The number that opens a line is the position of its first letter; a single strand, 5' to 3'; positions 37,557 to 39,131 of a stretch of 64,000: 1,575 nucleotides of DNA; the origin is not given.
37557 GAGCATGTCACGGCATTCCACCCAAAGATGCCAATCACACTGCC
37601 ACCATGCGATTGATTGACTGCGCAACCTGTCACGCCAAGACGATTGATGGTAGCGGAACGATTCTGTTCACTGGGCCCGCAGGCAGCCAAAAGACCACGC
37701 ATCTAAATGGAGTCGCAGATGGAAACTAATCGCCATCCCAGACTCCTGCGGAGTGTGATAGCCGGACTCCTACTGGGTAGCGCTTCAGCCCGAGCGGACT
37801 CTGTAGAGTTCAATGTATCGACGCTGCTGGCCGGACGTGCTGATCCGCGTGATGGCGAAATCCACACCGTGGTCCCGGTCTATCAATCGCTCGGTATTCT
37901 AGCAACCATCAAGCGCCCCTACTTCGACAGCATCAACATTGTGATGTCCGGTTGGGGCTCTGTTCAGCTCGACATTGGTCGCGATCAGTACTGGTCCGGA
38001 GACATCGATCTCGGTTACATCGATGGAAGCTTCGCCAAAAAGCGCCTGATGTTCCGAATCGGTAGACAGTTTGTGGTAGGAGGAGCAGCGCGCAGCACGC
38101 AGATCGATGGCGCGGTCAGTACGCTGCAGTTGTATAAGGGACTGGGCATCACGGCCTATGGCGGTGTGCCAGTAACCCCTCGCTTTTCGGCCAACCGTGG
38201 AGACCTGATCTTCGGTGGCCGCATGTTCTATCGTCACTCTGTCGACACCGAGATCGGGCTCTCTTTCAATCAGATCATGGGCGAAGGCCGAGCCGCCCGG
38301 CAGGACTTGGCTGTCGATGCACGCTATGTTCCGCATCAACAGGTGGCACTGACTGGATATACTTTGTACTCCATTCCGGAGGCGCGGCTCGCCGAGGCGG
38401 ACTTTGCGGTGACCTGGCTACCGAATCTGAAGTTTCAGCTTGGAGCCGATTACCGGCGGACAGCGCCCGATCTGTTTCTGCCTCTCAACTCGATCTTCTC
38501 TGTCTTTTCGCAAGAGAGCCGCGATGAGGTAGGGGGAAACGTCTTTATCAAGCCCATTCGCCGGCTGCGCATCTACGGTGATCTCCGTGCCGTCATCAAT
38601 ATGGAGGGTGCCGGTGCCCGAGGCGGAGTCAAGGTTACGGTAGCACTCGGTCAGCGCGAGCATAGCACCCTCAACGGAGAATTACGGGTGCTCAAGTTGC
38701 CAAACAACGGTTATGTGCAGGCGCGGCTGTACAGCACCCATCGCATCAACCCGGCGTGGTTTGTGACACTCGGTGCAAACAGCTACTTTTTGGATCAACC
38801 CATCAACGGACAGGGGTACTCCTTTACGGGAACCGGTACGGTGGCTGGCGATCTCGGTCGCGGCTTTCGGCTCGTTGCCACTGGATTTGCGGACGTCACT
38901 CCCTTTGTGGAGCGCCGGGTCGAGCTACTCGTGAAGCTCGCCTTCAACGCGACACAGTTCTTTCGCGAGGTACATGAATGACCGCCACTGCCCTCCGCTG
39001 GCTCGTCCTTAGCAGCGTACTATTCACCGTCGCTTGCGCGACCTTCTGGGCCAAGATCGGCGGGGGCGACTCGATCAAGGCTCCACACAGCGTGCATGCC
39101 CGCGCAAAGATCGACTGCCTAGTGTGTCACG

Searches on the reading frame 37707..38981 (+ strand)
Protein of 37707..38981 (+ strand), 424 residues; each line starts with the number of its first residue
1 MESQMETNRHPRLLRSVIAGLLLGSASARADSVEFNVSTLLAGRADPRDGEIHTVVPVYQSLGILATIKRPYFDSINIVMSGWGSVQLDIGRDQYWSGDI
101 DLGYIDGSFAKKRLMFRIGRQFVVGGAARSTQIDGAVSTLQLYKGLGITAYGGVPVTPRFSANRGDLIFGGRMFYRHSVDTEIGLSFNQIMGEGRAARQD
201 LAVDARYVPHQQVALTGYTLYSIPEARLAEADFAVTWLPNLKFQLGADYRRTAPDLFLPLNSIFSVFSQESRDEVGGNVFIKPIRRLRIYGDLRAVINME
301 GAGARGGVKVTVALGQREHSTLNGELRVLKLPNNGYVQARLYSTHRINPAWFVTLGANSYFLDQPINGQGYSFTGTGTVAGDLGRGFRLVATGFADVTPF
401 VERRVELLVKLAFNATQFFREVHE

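Call 4: search_protein_families(library=pfam, proteins=[window:37707-38981:+], max_evalue=0.1)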
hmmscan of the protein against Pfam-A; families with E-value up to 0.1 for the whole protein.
window:37707-38981:+ (424 aa): 0 families

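Call 5: search_protein_families(library=ncbifam, proteins=[window:37707-38981:+], max_evalue=0.1)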
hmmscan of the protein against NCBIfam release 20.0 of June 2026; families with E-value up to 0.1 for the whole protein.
window:37707-38981:+ (424 aa): 0 families

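Call 7: find_homologous_proteins(query=window:37707-38981:+)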
Query window:37707-38981:+ (424 aa): 177 proteins with E <= 0.001 among 8000 candidates; the best 120 are listed.
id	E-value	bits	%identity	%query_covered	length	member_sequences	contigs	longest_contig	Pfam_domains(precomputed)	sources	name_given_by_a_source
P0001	1.3e-275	932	99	99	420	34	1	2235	-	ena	-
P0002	2.7e-245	832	85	99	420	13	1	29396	-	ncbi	-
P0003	5.6e-236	801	82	99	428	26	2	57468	-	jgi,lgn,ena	jgi:hypothetical protein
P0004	2.6e-170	585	63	96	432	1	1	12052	-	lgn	-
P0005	9.9e-169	580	63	93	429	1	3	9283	-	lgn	-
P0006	7.3e-167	574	63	92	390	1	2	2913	-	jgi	jgi:hypothetical protein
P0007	2.0e-160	552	59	93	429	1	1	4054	-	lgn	-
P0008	4.6e-160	551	60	92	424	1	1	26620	-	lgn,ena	-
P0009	8.2e-160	550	59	93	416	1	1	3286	-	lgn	-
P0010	1.7e-159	549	60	94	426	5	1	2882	-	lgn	-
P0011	6.5e-159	547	57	96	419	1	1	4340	-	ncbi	-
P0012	8.4e-159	547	57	97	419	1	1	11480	-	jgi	jgi:hypothetical protein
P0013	5.5e-154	531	60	93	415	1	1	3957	-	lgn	-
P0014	3.1e-150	519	55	98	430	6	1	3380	-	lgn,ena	-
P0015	4.4e-149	515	55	95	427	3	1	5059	-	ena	-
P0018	1.7e-139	483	54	93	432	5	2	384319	-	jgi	jgi:hypothetical protein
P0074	2.6e-106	374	45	93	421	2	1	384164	-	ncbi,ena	-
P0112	2.2e-94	335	41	93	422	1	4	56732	-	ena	-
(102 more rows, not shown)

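Call 10: find_encoding_contigs(protein=window:37707-38981:+, flank=10000, max_places=4)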
Protein window:37707-38981:+ (424 aa): no gene with exactly this product is on record in the collection.

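Call 11: find_encoding_contigs(protein=P0003, flank=10000, max_places=2)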
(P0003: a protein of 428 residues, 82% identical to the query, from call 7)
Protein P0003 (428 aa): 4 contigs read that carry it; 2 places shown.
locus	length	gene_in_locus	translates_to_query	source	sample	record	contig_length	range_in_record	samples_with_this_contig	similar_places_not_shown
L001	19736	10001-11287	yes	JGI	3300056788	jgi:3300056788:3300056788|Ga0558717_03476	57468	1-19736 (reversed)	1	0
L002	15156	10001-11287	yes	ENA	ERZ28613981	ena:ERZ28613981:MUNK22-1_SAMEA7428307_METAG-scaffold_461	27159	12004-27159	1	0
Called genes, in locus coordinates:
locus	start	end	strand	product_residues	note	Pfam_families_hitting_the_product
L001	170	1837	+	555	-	-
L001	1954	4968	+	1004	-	PF17795:Vault_3 (faint), PF11978:MVP_shoulder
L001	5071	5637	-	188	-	PF13833:EF-hand_8 (faint), PF13499:EF-hand_7, PF23564:EF-hand_FSTL1 (faint), PF00036:EF-hand_1 (faint), PF13202:EF-hand_5 (faint), PF13405:EF-hand_6 (faint), PF13499:EF-hand_7 (weak)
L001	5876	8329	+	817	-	PF14522:Cytochrome_C7 (faint), PF22113:Mtrc-MtrF_II-IV_dom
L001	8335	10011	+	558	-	PF14522:Cytochrome_C7 (faint), PF14537:Cytochrom_c3_2 (faint), PF22113:Mtrc-MtrF_II-IV_dom (faint), PF09698:GSu_C4xC__C2xCH (weak)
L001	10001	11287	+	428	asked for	-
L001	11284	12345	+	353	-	PF14522:Cytochrome_C7 (weak), PF14537:Cytochrom_c3_2 (faint), PF22113:Mtrc-MtrF_II-IV_dom (faint), PF14522:Cytochrome_C7 (weak)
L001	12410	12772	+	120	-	PF13442:Cytochrome_CBB3, PF00034:Cytochrom_C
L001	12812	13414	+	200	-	PF03264:Cytochrom_NNT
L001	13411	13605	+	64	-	-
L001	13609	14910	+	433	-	PF00211:Guanylate_cyc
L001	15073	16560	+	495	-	PF01564:Spermine_synth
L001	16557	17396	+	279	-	-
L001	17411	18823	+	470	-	-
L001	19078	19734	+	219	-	?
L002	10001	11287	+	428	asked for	-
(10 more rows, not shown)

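Call 12: find_encoding_contigs(protein=P0018, flank=10000, max_places=2)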
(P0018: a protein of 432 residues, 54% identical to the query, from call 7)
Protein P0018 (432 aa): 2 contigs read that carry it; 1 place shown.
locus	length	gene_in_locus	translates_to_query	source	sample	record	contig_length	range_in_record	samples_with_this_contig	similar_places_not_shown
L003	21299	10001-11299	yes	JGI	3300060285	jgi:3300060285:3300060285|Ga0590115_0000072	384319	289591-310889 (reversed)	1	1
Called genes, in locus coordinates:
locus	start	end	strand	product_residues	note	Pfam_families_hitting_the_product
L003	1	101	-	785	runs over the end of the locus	-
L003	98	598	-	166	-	-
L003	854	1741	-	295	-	PF00388:PI-PLC-X (weak)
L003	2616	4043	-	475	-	PF13435:Cytochrome_C554 (faint), PF09699:Paired_CXXCH_1 (faint), PF14522:Cytochrome_C7 (faint), PF14537:Cytochrom_c3_2 (faint), PF22113:Mtrc-MtrF_II-IV_dom (faint), PF13447:Multi-haem_cyto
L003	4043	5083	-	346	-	PF00033:Cytochrome_B, PF13631:Cytochrom_B_N_2, PF00032:Cytochrom_B_C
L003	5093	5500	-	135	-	PF00355:Rieske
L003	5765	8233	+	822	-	PF14522:Cytochrome_C7 (faint), PF22113:Mtrc-MtrF_II-IV_dom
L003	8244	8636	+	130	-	PF13442:Cytochrome_CBB3, PF00034:Cytochrom_C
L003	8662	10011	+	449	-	PF14522:Cytochrome_C7 (faint), PF22113:Mtrc-MtrF_II-IV_dom (faint), PF14537:Cytochrom_c3_2 (faint), PF09698:GSu_C4xC__C2xCH (weak)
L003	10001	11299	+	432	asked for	-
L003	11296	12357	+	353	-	PF22113:Mtrc-MtrF_II-IV_dom (faint), PF14537:Cytochrom_c3_2 (faint), PF14522:Cytochrome_C7 (weak)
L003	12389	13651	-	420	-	PF05977:MFS_3, PF07690:MFS_1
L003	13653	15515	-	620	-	PF01055:Glyco_hydro_31_2nd, PF21365:Glyco_hydro_31_3rd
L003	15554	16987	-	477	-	PF02321:OEP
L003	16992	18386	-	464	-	PF00072:Response_reg, PF00158:Sigma54_activat, PF14532:Sigma54_activ_2, PF25601:AAA_lid_14, PF02954:HTH_8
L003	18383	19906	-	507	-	-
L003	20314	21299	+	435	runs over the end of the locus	-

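Call 13: find_encoding_contigs(protein=P0074, flank=10000, max_places=1)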
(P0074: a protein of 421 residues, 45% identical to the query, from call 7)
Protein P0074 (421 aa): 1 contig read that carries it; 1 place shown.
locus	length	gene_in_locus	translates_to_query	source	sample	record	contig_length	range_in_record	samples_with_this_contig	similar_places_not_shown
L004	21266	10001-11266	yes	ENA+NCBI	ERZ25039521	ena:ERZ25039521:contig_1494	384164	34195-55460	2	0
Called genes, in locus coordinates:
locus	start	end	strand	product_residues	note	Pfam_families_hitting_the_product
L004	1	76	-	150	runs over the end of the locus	PF00582:Usp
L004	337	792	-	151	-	PF00571:CBS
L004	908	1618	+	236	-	PF01988:VIT1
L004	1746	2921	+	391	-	PF13506:Glyco_transf_21, PF00535:Glycos_transf_2, PF13641:Glyco_tranf_2_3, PF13632:Glyco_trans_2_3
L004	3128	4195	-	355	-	PF08240:ADH_N, PF16912:Glu_dehyd_C (weak), PF00107:ADH_zinc_N, PF13602:ADH_zinc_N_2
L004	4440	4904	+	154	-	PF00582:Usp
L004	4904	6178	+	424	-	PF02550:AcetylCoA_hydro, PF13336:AcetylCoA_hyd_C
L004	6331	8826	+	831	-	-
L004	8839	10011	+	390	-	PF14522:Cytochrome_C7 (faint), PF14537:Cytochrom_c3_2 (faint), PF09698:GSu_C4xC__C2xCH (weak)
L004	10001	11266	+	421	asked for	-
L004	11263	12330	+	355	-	PF22113:Mtrc-MtrF_II-IV_dom (faint), PF14522:Cytochrome_C7 (weak)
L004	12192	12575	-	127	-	-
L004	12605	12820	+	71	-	-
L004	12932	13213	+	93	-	-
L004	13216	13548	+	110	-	PF00034:Cytochrom_C, PF13442:Cytochrome_CBB3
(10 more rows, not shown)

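Call 14: find_encoding_contigs(protein=P0112, flank=10000, max_places=1)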
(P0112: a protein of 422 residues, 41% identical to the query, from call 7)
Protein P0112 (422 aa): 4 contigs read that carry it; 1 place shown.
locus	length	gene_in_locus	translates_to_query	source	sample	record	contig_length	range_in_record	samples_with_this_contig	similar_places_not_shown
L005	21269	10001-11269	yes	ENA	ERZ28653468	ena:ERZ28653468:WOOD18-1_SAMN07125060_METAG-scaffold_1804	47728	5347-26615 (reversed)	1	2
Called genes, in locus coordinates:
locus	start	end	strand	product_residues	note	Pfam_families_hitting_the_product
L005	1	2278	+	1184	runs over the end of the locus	PF01855:POR_N, PF17147:PFOR_II, PF01558:POR, PF10371:EKR, PF12838:Fer4_7, PF13183:Fer4_8, PF13484:Fer4_16, PF02775:TPP_enzyme_C, +6 more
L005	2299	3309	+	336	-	PF01180:DHO_dh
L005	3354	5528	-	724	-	PF02085:Cytochrom_CIII (faint), PF09699:Paired_CXXCH_1 (faint), PF14537:Cytochrom_c3_2 (faint), PF22113:Mtrc-MtrF_II-IV_dom (faint), PF14522:Cytochrome_C7 (weak), PF01292:Ni_hydr_CYTB, PF14358:DUF4405 (faint)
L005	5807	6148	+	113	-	PF13442:Cytochrome_CBB3, PF00034:Cytochrom_C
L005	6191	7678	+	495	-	PF03264:Cytochrom_NNT, PF14522:Cytochrome_C7 (faint)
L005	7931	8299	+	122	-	PF13442:Cytochrome_CBB3, PF00034:Cytochrom_C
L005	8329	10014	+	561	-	PF14522:Cytochrome_C7 (faint), PF09698:GSu_C4xC__C2xCH (weak)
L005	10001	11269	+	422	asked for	-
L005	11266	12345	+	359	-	PF22113:Mtrc-MtrF_II-IV_dom (faint), PF14522:Cytochrome_C7 (weak)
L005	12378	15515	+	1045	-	PF14522:Cytochrome_C7 (faint), PF09699:Paired_CXXCH_1 (faint), PF14537:Cytochrom_c3_2 (faint), PF22113:Mtrc-MtrF_II-IV_dom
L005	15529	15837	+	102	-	-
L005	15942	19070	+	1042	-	PF02085:Cytochrom_CIII (faint), PF14522:Cytochrome_C7 (faint), PF14537:Cytochrom_c3_2 (faint), PF22113:Mtrc-MtrF_II-IV_dom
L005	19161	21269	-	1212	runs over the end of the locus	PF04357:TamB (faint)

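Call 18: predict_structure(alignment_id=A1)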
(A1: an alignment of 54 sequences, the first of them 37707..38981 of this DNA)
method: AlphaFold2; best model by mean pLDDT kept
length: 424 residues; sequences in the alignment: 54
mean_pLDDT: 87.1   pTM: 0.75
mean pLDDT of the five models: 87.1, 85.9, 85.6, 84.9, 84.7
residues with pLDDT >= 90: 247; 70-90: 123; 50-70: 47; < 50: 7
segments of 3 or more residues with pLDDT < 50: 1-6
pLDDT, mean of each block of 10 residues (from residue 1): 47 76 65 85 66 64 86 87 78 77 90 94 87 95 96 81 81 96 97 89 98 97 93 98 98 74 56 96 97 96 97 93 98 95 96 97 92 96 94 89 86 89 77
secondary structure, 60 per line:
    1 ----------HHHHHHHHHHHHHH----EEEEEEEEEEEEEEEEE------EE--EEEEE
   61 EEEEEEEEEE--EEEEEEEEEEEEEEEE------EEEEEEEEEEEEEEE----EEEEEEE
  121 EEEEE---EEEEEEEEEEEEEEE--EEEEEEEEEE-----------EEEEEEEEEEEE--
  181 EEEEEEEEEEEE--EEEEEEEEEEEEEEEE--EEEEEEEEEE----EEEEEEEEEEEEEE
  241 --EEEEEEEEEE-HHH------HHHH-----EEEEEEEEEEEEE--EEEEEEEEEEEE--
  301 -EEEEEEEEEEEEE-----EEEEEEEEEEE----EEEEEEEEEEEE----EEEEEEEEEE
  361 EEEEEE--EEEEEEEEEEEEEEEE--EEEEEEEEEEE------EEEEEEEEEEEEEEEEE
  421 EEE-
elements in order: H11-24 E29-45 E56-70 E73-88 E95-109 E114-125 E129-143 E146-155 E167-178 E181-192 E195-210 E213-222 E227-240 E243-252 H263-266 E272-284 E287-298 E302-314 E320-330 E335-346 E351-366 E369-384 E387-397 E404-423

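Call 27: find_related_loci(query=A1, collection=genome_contigs, flank=8000)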
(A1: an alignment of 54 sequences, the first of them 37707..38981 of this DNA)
Query A1 (424 aa) in genome_contigs; peptide patterns used: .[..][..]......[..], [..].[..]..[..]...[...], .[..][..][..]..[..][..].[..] (x = any residue, [..] = any of these).
134 stretches matched a pattern; 45 encode a relative of the query (tblastn E <= 1e-3); 44 distinct loci.
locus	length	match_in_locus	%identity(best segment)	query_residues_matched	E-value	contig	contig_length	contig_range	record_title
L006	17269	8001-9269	84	2-424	0e+0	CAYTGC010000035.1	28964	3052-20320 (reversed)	MAG TPA_asm: uncultured Myxococcales bacterium isolate SRP189682_co2_104 genome assembly, contig: NODE_2061_length_28964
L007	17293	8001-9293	82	2-424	0e+0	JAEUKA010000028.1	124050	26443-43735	MAG: Myxococcales bacterium isolate new MAG-83 k141_2316417, whole genome shotgun sequence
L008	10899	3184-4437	55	9-422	5e-154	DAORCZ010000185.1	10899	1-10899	MAG TPA_asm: Pseudomonadota bacterium isolate AMR_MDS_0893 NODE_4044_length_10899_cov_5.790944, whole genome shotgun seq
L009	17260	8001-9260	54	7-422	2e-147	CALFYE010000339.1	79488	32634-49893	MAG TPA_asm: uncultured Myxococcales bacterium isolate SRR6231182_bin.43_CONCOCT_v1.1_MAG genome assembly, contig: ERZ65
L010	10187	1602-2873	96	1-424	0e+0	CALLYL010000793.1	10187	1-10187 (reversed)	MAG TPA_asm: uncultured Myxococcales bacterium isolate SRR5676476_bin.50_CONCOCT_v1.1_MAG genome assembly, contig: ERZ72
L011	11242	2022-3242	51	15-422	8e-128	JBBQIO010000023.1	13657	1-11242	MAG: Polyangia bacterium isolate Co_metawrap_805 Cmw_805_k141_12254511_length_13657_cov_7.0000, whole genome shotgun seq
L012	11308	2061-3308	50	15-421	2e-126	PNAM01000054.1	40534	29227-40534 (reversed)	MAG: Myxococcales bacterium isolate palsa_1104 73.20110800_P1D.52_contig_1544, whole genome shotgun sequence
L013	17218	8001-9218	46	31-422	1e-112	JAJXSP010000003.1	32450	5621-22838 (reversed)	MAG: Myxococcales bacterium isolate BP4.bin10 NODE_1282_length_32450_cov_1.516041, whole genome shotgun sequence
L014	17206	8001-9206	45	28-422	9e-110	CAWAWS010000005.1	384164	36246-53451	MAG: uncultured delta proteobacterium isolate MFD04540.bin.2.104 genome assembly, contig: contig_1494, whole genome shot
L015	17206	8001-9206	44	25-422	1e-105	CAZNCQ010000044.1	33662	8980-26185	MAG TPA_asm: uncultured Myxococcales bacterium isolate binchicken_co54_362 genome assembly, contig: NODE_2199_length_336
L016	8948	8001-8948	53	27-340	4e-105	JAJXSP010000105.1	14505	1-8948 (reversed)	MAG: Myxococcales bacterium isolate BP4.bin10 NODE_5128_length_14505_cov_1.477118, whole genome shotgun sequence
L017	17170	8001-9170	46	29-415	8e-108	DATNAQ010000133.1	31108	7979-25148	MAG TPA_asm: Polyangia bacterium isolate SMAG_U11165 k141_785810, whole genome shotgun sequence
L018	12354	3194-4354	45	32-414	1e-104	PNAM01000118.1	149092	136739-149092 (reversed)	MAG: Myxococcales bacterium isolate palsa_1104 73.20110800_P1D.52_contig_2422, whole genome shotgun sequence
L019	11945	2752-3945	43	29-422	4e-102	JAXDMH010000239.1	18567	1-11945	MAG: Myxococcales bacterium isolate BP_637 scaffold_2428786, whole genome shotgun sequence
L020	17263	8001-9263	42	6-421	2e-101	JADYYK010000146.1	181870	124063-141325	MAG: Deltaproteobacteria bacterium isolate SJ525 c_000000639863, whole genome shotgun sequence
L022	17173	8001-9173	43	31-423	4e-100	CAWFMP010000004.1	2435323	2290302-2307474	MAG: uncultured delta proteobacterium isolate MFD06435.bin.2.192 genome assembly, contig: contig_37184, whole genome sho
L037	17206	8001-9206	38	15-413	1e-80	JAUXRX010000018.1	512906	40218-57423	MAG: Archangium sp. isolate C12_metabat.bin.17_sub C12_k141_472422, whole genome shotgun sequence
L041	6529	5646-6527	43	38-332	1e-72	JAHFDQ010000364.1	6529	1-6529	MAG: Archangiaceae bacterium isolate nzgw249 NODE_38082_length_6530_cov_2.981744, whole genome shotgun sequence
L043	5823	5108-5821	42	32-267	5e-50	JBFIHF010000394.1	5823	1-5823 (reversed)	MAG: Bradymonadaceae bacterium isolate Mix_sand11.2021.09.Z.14 k141_856963_length_5823_cov_45.2867, whole genome shotgun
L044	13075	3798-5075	36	28-422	2e-63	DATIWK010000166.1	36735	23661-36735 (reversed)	MAG TPA_asm: Anaeromyxobacteraceae bacterium isolate SMAG_U15221 k141_532569, whole genome shotgun sequence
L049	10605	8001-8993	24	3-298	5e-5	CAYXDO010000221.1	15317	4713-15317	MAG TPA_asm: uncultured Myxococcales bacterium isolate binchicken_co232_77 genome assembly, contig: NODE_7604_length_153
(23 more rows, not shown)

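Call 51: search_protein_representatives(alignment_id=A1)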
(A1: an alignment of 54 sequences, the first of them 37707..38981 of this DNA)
Query: 54 sequences, 419 profile positions. Proteins with E-value up to 0.001 (for the whole library): 901; up to 1e-10: 648; up to 1e-30: 259. The best 150 are listed.
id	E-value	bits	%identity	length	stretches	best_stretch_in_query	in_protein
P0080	4.7e-181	618.6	-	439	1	5-419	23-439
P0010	4.2e-178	608.9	-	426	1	11-418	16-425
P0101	3.0e-165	566.5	-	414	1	5-417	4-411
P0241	9.6e-163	558.2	-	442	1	1-418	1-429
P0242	1.9e-153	527.6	-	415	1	3-417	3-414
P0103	2.4e-147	507.5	-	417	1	1-418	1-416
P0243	2.9e-146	504.0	-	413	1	10-416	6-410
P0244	5.1e-146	503.2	-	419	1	1-417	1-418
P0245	5.6e-146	503.0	-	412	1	10-419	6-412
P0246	1.7e-145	501.4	-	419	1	7-416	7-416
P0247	1.2e-142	492.0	-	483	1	31-414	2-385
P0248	5.1e-141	486.7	-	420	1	16-417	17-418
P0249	3.9e-138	477.2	-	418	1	8-414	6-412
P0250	1.3e-134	465.5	-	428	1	7-412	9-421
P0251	1.1e-133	462.5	-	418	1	6-417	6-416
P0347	8.4e-60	219.1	-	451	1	39-410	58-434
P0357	1.1e-53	199.0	-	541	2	163-406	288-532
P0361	2.4e-51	191.3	-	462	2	162-407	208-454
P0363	2.4e-50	188.0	-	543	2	162-408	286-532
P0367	1.4e-49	185.5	-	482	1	43-408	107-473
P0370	4.6e-49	183.7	-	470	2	162-407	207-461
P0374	1.1e-47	179.3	-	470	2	162-412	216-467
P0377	1.8e-47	178.5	-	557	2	160-410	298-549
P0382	5.6e-46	173.6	-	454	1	16-410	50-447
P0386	7.2e-45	169.9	-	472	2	163-410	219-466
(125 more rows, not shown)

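Call 52: list_cluster_members(proteins=[P0357, P0363, P0377, P0361, P0370, P0374, P0386, P0347, P0367, P0382])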
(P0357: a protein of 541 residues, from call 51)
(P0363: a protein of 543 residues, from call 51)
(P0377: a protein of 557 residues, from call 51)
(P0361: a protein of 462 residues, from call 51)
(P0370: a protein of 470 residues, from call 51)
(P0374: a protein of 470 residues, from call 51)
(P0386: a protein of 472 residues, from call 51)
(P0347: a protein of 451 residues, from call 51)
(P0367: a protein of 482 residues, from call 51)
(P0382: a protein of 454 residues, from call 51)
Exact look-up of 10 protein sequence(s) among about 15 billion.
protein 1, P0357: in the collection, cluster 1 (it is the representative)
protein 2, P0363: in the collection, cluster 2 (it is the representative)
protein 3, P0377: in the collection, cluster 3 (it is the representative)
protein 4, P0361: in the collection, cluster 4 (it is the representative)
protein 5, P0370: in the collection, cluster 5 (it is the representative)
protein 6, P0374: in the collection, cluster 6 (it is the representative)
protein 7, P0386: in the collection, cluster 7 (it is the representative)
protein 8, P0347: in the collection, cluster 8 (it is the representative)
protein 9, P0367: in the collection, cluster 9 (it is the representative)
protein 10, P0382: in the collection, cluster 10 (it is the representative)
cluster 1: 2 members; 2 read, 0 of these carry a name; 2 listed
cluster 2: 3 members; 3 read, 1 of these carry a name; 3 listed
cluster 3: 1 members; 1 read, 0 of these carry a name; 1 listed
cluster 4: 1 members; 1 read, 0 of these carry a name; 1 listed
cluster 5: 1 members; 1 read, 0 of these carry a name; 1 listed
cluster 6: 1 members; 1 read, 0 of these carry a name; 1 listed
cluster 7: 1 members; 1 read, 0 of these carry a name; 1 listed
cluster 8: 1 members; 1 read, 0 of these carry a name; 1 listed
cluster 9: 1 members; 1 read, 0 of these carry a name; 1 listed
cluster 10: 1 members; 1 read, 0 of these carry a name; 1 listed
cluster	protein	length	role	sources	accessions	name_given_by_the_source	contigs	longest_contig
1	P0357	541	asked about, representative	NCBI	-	-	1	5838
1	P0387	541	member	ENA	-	-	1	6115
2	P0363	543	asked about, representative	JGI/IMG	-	hypothetical protein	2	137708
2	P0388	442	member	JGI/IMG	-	-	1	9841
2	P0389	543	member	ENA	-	-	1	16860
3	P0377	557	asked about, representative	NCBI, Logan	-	-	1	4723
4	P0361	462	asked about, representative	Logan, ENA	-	-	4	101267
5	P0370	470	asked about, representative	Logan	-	-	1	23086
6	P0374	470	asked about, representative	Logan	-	-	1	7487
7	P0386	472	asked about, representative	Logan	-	-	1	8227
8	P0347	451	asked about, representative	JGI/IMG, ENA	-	-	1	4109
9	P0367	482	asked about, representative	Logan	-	-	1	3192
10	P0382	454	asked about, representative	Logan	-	-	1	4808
